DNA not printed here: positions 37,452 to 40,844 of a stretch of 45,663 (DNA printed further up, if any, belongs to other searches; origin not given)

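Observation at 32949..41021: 2,690-aa ORF between portal and scaffold: candidate capsid-packaged polyvalent protein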

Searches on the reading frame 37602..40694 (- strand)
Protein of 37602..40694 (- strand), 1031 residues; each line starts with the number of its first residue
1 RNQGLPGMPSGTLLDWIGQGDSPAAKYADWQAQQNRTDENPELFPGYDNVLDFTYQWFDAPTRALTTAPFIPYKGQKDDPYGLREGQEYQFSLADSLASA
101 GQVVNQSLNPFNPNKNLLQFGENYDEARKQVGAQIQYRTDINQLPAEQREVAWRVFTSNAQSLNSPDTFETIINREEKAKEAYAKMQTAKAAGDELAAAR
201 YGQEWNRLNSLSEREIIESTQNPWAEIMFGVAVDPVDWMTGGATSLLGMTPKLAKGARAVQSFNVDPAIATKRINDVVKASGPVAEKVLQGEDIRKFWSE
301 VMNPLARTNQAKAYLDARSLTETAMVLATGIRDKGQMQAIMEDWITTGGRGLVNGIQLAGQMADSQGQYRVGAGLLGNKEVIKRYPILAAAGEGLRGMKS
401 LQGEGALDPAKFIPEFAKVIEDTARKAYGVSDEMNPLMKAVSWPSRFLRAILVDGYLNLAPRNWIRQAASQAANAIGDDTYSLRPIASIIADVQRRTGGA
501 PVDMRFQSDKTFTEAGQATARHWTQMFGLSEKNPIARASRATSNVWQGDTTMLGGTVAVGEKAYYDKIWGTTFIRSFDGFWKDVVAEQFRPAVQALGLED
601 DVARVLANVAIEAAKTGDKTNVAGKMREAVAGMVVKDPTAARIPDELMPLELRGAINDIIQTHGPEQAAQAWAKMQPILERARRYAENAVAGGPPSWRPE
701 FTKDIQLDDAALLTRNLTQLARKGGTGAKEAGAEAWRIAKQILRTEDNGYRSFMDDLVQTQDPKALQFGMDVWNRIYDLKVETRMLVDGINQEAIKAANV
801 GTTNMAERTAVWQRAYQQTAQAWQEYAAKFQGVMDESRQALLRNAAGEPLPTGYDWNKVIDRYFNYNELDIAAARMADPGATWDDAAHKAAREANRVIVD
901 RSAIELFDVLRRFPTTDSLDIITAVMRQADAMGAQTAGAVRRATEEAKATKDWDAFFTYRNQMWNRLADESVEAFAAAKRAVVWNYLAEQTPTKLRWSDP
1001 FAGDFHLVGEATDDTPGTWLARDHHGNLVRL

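Call 42: search_protein_representatives(alignment_id=A3)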
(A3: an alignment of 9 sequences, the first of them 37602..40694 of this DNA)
Query: 9 sequences, 1098 profile positions. Proteins with E-value up to 0.001 (for the whole library): 204; up to 1e-10: 172; up to 1e-30: 131. The best 150 are listed.
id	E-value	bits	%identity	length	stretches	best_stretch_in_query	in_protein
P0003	0.0e+00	1496.4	-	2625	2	504-1098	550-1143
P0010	0.0e+00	1304.9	-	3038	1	47-1090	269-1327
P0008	0.0e+00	1270.6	-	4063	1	11-1097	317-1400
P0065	0.0e+00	1239.2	-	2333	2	501-1097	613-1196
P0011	0.0e+00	1215.0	-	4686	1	55-1094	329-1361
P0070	0.0e+00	1108.0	-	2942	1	29-1097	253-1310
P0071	0.0e+00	1015.5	-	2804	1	11-1097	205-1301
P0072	7.9e-286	967.7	-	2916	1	18-1094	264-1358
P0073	5.7e-282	954.9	-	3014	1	57-1092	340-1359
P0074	8.9e-267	904.6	-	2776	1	36-1092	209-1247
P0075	1.7e-259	880.5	-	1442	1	54-1063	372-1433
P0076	3.1e-258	876.3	-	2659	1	13-1096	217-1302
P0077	2.6e-250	850.0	-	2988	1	28-1096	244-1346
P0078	2.0e-246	837.2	-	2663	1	47-1091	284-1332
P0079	4.6e-246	836.0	-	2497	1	89-1096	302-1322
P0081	4.6e-231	786.3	-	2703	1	26-1085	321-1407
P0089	6.6e-200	683.2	-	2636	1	140-1094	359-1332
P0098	2.1e-170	585.5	-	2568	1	131-1094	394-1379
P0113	1.3e-133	463.6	-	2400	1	130-1097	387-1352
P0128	2.2e-101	356.9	-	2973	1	63-1095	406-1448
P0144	3.1e-85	303.5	-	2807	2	113-587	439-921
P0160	1.2e-70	255.1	-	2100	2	648-1055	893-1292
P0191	6.8e-41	156.6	-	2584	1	153-1096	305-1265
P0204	2.4e-23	98.5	-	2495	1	148-1095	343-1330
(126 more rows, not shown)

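Call 53: search_protein_families(library=pfam, alignment_id=A7, max_evalue=0.00001)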
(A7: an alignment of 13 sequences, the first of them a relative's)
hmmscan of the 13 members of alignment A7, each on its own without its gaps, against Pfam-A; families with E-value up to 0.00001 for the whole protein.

A. member 1, P0080 (4822 aa): 1 family
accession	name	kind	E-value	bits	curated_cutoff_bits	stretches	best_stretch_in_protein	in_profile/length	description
PF00176.29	SNF2-rel_dom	-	2e-09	37.4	24.9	0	3075-3166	146-218/290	SNF2-related domain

B. families by the number of members that match (of 13 scanned): 6 families
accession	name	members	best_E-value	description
PF01551.29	Peptidase_M23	2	1.5e-28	Peptidase family M23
PF18760.7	ART-PolyVal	2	5.2e-11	ADP-Ribosyltransferase in polyvalent proteins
PF00176.29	SNF2-rel_dom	2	2e-09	SNF2-related domain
PF18763.7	ddrB-ParB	1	1e-30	ddrB-like ParB superfamily domain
PF01464.25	SLT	1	4.9e-18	Transglycosylase SLT domain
PF04002.20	RadC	1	4.9e-08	RadC-like JAB domain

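Call 62: predict_structure(alignment_id=A5)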
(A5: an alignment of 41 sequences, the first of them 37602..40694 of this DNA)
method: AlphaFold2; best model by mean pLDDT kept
length: 1031 residues; sequences in the alignment: 41
mean_pLDDT: 78.2   pTM: 0.43
mean pLDDT of the five models: 78.2, 75.6, 72.5, 72.5, 72.1
residues with pLDDT >= 90: 161; 70-90: 629; 50-70: 192; < 50: 49
segments of 3 or more residues with pLDDT < 50: 1-10, 235-241, 243-250, 300-304, 509-519, 635-639
pLDDT, mean of each block of 10 residues (from residue 1): 35 69 84 69 58 73 76 86 88 79 74 70 87 89 90 89 88 93 95 87 90 86 66 50 47 59 81 91 87 65 60 87 87 91 94 88 80 87 93 93 87 89 87 61 67 68 69 69 81 79 62 43 69 77 73 71 84 82 79 77 83 82 78 51 68 78 72 84 80 62 63 83 86 88 89 86 79 85 87 83 78 93 94 94 90 68 76 74 67 85 86 80 83 82 87 87 89 88 79 68 74 64 71 68
secondary structure, 60 per line:
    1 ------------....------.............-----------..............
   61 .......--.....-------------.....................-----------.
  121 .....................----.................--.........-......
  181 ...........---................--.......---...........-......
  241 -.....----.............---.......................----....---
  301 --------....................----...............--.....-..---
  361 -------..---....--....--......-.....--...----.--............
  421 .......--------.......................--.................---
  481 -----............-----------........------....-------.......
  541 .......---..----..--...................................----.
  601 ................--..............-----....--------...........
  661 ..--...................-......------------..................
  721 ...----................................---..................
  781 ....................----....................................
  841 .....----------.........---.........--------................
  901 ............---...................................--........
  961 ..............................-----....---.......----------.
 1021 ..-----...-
elements in order (helices of 4 or more, strands of 3 or more residues): H13-16 H23-35 H47-67 E70-74 E88-92 H93-108 H120-141 H146-162 H165-173 H175-191 H195-210 H213-219 H223-233 H235-240 H242-246 H251-263 H267-289 H294-297 H309-328 H334-347 H350-354 H373-376 H379-382 H385-390 H392-396 H409-427 H436-458 H461-477 H486-497 H509-516 H523-526 H534-547 H561-595 H600-616 H619-632 H638-641 H650-662 H665-683 H685-690 H703-723 H728-759 H763-800 H805-845 H856-864 H868-876 H885-912 H916-950 H953-990 E996-999 E1003-1009 E1020-1022 E1028-1030

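Call 64: fold_search(model_id=the predicted structure, library=pdb)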
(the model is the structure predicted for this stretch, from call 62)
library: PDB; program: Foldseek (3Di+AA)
matches with E <= 10: 81; with E <= 0.001: 0
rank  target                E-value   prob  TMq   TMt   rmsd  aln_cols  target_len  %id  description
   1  6pzi                  2.2e-01  0.08  0.08  0.06  43.1      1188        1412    9  Cryo-EM structure of the pancreatic beta-cell SUR1 bound to ATP only (released 2019-08-14)
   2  7u1s_E                3.1e-01  0.06  0.07  0.06  42.1      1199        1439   10  Cryo-EM structure of the pancreatic ATP-sensitive potassium channel bound to ATP and repaglinide with SUR1-out conform (released 2022-08-31)
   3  7u6y_E                3.3e-01  0.06  0.08  0.07  41.5      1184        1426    9  Cryo-EM structure of the pancreatic ATP-sensitive potassium channel in the presence of glibenclamide and ATP with Kir6 (released 2022-08-31)
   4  9kgl_B                4.8e-01  0.06  0.08  0.06  42.3      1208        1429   10  Structure of KATP channel in complex with centipede toxin SpTx1 (released 2025-11-12)
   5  6pz9_C                9.7e-01  0.03  0.07  0.06  43.2      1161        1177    9  Cryo-EM structure of the pancreatic beta-cell SUR1 bound to ATP and repaglinide (released 2019-08-14)
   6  3o1i_A                1.3e+00  0.08  0.05  0.14  29.8       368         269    7  Crystal Structure of the TorS sensor domain - TorT complex in the absence of ligand (released 2011-12-21)
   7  4k34_A                1.4e+00  0.08  0.06  0.13  26.1       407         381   12  Crystal structures of CusC review conformational changes accompanying folding and transmembrane channel formation (released 2013-10-16)
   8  9lg8                  1.4e+00  0.04  0.09  0.08  39.9      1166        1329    8  bovine ABCC1 bound to estrogen sulfate and GSH (released 2025-10-01)
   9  8ga3_A                1.5e+00  0.08  0.07  0.12  19.1       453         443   12  CLC-ec1 R230C/L249C/C85A at pH 4.5 100mM Cl Turn (released 2024-02-07)
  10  7zka                  1.5e+00  0.04  0.09  0.08  43.6      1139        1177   10  ABCB1 V978C mutant (mABCB1) in the outward facing state bound to AAC (released 2023-04-26)
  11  8vdr                  1.6e+00  0.05  0.10  0.07  36.1      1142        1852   10  Cryogenic electron microscopy model of full-length talin without R12 and FABD (released 2024-10-02)
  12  8sql_A                2.0e+00  0.03  0.10  0.08  37.2      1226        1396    9  Cleaved Ycf1p Monomer in the Beta Conformation (released 2024-05-08)
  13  7zk4                  2.3e+00  0.02  0.08  0.07  41.6      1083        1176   11  The ABCB1 L335C mutant (mABCB1) in the outward facing state (released 2023-04-26)
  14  7niu_A                2.3e+00  0.02  0.08  0.07  45.1      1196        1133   10  Nanodisc reconstituted human ABCB4 in complex with 4B1-Fab and QA2-Fab (apo-inward-open conformation) (released 2021-08-25)
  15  6ujt                  2.4e+00  0.03  0.08  0.07  42.6      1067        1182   10  P-glycoprotein mutant-Y303A and C952A-with BDE100 (released 2020-05-27)
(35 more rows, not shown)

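Call 68: search_dna_similar(query=P0204, collection=phages, mode=protein, max_rows=15, max_evalue=0.001)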
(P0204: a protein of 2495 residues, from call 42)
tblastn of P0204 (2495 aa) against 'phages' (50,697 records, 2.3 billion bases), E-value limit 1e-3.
Records with a match: 1551; places in all: 1572; records where one place covers at least 80% of the query: 0.
Best place of each record, by identity: <60% 1551.
By first word of the organism name: Mycobacterium 387; Staphylococcus 207; Arthrobacter 197; Bacillus 149; Streptomyces 133; Bacteriophage 83; Gordonia 57; Rhodococcus 57; Clostridium 48; Lactococcus 31; and 45 more.
By host as written in the record: Mycobacterium smegmatis mc2 155 277; - 127; Arthrobacter sp. ATCC 21022 73; Mycobacterium smegmatis mc#155 65; Staphylococcus aureus 61; Arthrobacter globiformis B-2979 58; Streptomyces griseus ATCC 10137 52; Rhodococcus erythropolis RIA 643 39; and 279 more.
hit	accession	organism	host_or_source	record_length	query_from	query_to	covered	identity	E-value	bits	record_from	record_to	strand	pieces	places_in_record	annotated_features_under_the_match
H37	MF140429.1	Arthrobacter phage Swenson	Arthrobacter sp. ATCC 21022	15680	2062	2259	8%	32.7%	1e-9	70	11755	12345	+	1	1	16: endolysin, L-Ala-D-Glu peptidase domain | 17: endolysin, N-acetylmuramoyl-L-alanine amidase domain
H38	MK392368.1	Arthrobacter phage Elesar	Arthrobacter globiformis B-2979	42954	2062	2283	9%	29.1%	7e-11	74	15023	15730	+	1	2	19: tape measure protein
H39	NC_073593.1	Arthrobacter phage Elesar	Arthrobacter globiformis B-2979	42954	2062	2283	9%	29.1%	7e-11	74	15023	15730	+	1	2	19: tape measure protein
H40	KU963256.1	Gordonia phage Lucky10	Gordonia terrae 3612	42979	2080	2322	10%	26.5%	1e-4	54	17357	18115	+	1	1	20: lysin A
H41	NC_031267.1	Gordonia phage Lucky10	Gordonia terrae 3612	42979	2080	2322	10%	26.5%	1e-4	54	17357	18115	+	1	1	20: endolysin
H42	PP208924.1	Gordonia phage LitninMcQueen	Gordonia terrae CAG3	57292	2080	2322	10%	26.5%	2e-4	53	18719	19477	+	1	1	22: lysin A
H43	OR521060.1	Arthrobacter phage Wildwest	Arthrobacter atrocyaneus NRRL B-2883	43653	2067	2280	9%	28.8%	1e-8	67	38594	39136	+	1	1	54: endolysin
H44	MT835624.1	Bacteriophage sp.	human fecal samples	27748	2088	2292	8%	30.0%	9e-9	67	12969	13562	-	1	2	record has no annotation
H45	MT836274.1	Bacteriophage sp.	human fecal samples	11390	2088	2291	8%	30.2%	1e-7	64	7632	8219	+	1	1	record has no annotation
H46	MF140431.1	Arthrobacter phage Taj14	Arthrobacter sp. ATCC 21022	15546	2062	2237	7%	34.4%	1e-9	71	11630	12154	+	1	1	16: endolysin, L-Ala-D-Glu peptidase domain | 17: endolysin, N-acetylmuramoyl-L-alanine amidase domain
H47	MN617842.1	Arthrobacter phage Saphira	Arthrobacter sp. ATCC 21022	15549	2062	2237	7%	34.4%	1e-9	71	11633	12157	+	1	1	17: endolysin, L-Ala-D-Glu peptidase domain | 18: endolysin, N-acetylmuramoyl-L-alanine amidase domain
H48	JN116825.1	Rhodococcus phage REQ1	Rhodococcus equi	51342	2080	2225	6%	40.4%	4e-13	82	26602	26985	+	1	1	lysin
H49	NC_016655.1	Rhodococcus phage REQ1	Rhodococcus equi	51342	2080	2225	6%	40.4%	4e-13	82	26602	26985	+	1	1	transglycosylase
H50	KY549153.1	Rhodococcus phage AngryOrchard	Rhodococcus erythropolis RIA 643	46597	2088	2283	8%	29.2%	2e-9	70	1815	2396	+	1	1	endolysin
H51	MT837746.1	Bacteriophage sp.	human fecal samples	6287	2061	2184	5%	46.0%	2e-16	93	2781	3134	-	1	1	record has no annotation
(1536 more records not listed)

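Call 70: search_protein_families(library=pfam, alignment_id=A8, max_evalue=0.00001)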
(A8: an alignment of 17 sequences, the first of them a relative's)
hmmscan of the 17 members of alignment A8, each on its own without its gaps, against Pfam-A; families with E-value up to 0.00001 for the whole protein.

A. member 1, P0204 (2495 aa): 1 family
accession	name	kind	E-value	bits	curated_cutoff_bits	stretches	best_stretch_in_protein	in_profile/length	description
PF01551.29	Peptidase_M23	-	6.2e-30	103.7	28.7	1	2087-2178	2-89/96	Peptidase family M23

B. families by the number of members that match (of 17 scanned): 3 families
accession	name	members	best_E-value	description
PF18763.7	ddrB-ParB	3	5.5e-33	ddrB-like ParB superfamily domain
PF01551.29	Peptidase_M23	1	6.2e-30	Peptidase family M23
PF12294.13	DUF3626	1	1.6e-06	Protein of unknown function (DUF3626)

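Call 85: list_cluster_members(proteins=[P0070, P0081, P0089, P0098, P0113, P0128, P0144, P0160, P0191, P0204])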
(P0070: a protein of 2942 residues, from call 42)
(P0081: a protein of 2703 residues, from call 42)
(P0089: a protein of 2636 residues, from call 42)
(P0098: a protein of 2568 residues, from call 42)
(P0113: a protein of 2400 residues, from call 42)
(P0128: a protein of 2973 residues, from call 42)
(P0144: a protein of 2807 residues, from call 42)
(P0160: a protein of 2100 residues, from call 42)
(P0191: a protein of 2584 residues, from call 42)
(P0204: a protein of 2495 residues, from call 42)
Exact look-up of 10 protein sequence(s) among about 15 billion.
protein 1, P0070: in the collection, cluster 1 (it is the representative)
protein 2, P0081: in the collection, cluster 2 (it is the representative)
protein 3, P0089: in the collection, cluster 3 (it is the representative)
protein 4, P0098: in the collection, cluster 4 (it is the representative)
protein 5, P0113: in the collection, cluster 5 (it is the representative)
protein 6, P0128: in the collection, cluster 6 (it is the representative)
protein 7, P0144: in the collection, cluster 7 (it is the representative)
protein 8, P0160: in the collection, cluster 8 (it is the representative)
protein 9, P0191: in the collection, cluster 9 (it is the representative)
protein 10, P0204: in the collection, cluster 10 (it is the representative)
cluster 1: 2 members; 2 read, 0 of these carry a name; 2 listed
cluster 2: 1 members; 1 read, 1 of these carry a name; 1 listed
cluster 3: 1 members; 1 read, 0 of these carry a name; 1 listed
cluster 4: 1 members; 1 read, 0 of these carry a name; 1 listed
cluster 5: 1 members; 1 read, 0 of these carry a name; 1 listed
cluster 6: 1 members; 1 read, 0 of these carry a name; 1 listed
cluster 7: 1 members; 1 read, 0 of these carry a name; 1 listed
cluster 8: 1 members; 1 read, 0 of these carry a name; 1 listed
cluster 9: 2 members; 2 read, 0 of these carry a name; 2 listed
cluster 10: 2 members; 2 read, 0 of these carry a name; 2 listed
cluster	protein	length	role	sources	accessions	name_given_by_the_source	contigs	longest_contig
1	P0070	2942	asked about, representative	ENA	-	-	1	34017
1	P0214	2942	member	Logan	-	-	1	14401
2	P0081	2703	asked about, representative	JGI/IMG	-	hypothetical protein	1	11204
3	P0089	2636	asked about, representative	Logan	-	-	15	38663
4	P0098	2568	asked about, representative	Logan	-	-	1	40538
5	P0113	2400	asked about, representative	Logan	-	-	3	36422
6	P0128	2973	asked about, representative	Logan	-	-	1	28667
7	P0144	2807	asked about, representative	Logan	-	-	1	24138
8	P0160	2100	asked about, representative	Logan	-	-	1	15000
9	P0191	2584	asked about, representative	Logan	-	-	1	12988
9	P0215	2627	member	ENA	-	-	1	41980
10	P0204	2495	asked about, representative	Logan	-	-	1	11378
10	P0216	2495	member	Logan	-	-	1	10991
